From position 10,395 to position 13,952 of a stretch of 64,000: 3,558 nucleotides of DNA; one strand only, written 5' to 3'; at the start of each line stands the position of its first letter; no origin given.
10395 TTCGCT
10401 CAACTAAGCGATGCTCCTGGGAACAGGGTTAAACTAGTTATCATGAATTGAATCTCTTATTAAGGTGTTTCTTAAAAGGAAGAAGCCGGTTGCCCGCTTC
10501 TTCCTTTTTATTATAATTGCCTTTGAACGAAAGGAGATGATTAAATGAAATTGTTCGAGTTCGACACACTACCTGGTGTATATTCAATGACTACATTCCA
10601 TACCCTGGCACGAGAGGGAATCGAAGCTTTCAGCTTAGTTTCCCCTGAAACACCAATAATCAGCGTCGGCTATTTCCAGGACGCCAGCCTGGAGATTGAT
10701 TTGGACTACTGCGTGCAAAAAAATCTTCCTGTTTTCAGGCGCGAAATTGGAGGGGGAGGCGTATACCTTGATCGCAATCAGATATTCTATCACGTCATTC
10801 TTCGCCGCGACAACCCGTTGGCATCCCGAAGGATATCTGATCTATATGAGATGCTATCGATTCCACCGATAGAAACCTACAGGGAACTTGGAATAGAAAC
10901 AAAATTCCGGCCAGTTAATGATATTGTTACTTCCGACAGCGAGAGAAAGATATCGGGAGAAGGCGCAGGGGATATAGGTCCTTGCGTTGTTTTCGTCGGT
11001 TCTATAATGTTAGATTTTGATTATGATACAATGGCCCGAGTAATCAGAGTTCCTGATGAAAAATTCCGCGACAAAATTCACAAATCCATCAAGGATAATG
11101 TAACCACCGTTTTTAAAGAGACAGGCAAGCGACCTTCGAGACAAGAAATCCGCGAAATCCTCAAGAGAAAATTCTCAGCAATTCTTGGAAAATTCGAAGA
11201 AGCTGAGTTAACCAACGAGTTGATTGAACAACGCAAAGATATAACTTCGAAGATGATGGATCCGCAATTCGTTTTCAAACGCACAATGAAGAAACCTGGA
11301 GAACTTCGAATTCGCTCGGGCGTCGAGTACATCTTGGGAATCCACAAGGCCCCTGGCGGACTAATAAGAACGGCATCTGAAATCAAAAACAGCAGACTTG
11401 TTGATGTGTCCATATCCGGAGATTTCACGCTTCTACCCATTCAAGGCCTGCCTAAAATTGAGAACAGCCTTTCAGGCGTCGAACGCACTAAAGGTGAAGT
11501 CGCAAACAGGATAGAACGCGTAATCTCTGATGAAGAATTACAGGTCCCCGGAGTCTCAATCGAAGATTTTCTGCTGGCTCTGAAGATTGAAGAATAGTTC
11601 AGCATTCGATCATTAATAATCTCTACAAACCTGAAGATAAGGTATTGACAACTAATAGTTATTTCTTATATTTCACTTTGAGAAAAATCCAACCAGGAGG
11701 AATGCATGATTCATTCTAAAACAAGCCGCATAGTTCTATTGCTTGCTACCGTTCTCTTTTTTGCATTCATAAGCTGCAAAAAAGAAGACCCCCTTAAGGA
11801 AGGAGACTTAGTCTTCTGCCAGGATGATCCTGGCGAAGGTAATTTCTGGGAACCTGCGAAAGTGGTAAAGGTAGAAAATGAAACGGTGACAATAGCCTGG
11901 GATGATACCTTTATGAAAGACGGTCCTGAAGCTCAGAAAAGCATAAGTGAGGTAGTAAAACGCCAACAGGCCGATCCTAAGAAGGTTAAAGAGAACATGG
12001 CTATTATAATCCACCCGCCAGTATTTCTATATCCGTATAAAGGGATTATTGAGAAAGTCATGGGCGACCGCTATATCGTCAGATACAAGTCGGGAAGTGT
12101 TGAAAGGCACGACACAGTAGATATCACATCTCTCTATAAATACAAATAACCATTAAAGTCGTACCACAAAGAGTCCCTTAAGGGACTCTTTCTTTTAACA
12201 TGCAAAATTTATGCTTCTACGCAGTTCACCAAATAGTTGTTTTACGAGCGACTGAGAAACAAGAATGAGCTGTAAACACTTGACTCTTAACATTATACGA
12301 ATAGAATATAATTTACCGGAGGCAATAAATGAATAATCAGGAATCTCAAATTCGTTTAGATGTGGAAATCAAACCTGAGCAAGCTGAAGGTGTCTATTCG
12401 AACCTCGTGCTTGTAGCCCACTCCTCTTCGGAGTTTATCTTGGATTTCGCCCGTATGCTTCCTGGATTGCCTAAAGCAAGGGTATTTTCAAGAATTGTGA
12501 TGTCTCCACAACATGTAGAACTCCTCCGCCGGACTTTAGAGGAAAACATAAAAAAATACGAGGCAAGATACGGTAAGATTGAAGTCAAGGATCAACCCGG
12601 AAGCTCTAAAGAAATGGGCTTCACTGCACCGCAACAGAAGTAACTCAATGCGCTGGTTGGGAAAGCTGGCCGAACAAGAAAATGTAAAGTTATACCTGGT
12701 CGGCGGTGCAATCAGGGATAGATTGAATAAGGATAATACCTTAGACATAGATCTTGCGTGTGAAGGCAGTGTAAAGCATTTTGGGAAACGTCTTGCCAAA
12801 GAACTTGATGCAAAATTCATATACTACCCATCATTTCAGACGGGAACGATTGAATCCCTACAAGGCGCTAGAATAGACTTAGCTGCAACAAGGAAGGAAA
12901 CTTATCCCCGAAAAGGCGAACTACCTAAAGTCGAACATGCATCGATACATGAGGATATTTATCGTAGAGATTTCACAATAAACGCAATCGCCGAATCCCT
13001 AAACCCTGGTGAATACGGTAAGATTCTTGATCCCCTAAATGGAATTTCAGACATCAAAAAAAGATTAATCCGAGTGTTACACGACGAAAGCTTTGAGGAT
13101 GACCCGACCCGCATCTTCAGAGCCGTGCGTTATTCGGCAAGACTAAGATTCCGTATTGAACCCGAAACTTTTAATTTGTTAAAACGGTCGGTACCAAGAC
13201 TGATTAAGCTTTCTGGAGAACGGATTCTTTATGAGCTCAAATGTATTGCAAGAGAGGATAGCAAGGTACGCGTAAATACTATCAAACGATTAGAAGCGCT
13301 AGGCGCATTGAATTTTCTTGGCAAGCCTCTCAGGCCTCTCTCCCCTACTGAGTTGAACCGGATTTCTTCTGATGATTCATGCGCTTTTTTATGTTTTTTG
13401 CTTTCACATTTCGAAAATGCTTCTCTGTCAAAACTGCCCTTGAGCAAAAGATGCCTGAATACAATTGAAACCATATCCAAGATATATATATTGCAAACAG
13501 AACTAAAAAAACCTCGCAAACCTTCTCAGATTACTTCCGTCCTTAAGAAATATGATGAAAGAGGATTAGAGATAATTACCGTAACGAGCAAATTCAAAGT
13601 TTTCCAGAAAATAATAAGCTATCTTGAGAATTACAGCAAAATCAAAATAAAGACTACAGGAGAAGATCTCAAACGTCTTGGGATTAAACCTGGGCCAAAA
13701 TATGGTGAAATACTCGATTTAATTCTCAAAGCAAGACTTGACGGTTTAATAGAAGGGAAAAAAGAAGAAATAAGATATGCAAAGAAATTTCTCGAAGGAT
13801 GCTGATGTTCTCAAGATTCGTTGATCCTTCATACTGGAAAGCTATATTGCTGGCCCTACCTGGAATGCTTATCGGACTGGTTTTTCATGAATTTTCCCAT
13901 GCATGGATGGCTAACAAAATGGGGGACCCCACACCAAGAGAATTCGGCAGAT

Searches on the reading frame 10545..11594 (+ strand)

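Call 89: search_protein_families(library=ncbifam, proteins=[window:10545-11594:+], max_evalue=1e-25)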
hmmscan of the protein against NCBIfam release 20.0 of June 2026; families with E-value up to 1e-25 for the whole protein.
window:10545-11594:+ (350 aa): 3 families
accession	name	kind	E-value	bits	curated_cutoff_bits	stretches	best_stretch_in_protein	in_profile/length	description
TIGR00545.2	lipoyltrans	equivalog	8.4e-36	123.6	280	1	35-332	37-315/328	lipoate--protein ligase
NF053751.1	LplAB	exception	1.2e-28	100.1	550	0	35-242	139-343/348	lipoate-protein ligase LplAB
NF053750.1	LplA_large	exception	1.9e-28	99.5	480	1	38-230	42-231/248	lipoate-protein ligase large subunit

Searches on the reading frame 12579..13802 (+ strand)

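Call 89: search_protein_families(library=ncbifam, proteins=[window:12579-13802:+], max_evalue=1e-25)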
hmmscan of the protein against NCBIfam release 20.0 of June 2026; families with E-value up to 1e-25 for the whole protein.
window:12579-13802:+ (408 aa): 3 families
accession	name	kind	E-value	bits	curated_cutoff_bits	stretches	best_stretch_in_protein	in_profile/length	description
NF041569.1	A-tRNAntase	equivalog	5.1e-63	213.6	1440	1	16-249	460-693/880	A-adding tRNA nucleotidyltransferase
NF009814.0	PRK13299.1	equivalog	6e-37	127.6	290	1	34-399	19-387/396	CCA tRNA nucleotidyltransferase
TIGR02692.1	tRNA_CCA_actino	equivalog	5.1e-32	111.1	438.8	1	18-223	10-217/466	CCA tRNA nucleotidyltransferase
